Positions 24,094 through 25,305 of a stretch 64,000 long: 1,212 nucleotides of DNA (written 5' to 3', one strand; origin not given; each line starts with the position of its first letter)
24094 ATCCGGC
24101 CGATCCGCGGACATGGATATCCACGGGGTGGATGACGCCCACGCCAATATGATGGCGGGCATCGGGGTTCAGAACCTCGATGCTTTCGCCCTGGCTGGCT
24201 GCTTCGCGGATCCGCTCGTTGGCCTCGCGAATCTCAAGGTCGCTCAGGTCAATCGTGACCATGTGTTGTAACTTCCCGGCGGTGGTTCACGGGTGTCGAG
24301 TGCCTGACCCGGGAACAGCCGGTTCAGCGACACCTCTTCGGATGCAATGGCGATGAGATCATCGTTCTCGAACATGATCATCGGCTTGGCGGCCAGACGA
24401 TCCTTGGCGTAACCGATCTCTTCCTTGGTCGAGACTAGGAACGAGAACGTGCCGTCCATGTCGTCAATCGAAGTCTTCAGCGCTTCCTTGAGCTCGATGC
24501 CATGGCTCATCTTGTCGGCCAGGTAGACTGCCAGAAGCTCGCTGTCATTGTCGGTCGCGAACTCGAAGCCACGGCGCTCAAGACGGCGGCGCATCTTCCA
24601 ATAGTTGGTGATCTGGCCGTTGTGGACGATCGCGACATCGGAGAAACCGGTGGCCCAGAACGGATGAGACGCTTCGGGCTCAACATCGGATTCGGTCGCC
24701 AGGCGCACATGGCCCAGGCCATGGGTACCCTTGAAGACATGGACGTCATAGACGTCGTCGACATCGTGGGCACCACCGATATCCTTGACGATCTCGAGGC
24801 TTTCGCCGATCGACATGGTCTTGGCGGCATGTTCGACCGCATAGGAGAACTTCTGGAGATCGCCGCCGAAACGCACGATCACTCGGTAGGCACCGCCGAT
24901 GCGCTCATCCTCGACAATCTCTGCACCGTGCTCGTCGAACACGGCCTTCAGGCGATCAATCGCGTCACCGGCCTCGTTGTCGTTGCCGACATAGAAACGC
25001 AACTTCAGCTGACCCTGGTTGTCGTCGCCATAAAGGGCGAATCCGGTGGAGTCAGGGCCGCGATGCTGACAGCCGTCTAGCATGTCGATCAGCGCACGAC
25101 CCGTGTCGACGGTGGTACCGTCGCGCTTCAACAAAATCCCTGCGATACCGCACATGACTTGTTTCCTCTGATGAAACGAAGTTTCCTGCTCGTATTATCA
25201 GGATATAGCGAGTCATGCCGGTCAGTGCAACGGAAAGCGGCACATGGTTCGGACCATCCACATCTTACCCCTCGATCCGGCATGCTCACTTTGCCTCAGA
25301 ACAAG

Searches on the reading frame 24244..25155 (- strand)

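Call 16: search_protein_families(library=pfam, proteins=[window:24244-25155:-])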
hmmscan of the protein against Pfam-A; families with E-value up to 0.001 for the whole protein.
window:24244-25155:- (303 aa): 3 families
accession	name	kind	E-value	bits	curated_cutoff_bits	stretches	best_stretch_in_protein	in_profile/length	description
PF13522.11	GATase_6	-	8.6e-20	71.5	27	1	140-273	7-130/130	Glutamine amidotransferase domain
PF13537.11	GATase_7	-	3e-18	66.4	25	1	149-277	1-121/123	Glutamine amidotransferase domain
PF13230.11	GATase_4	-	0.00018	21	23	1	146-240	74-175/272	Glutamine amidotransferases class-II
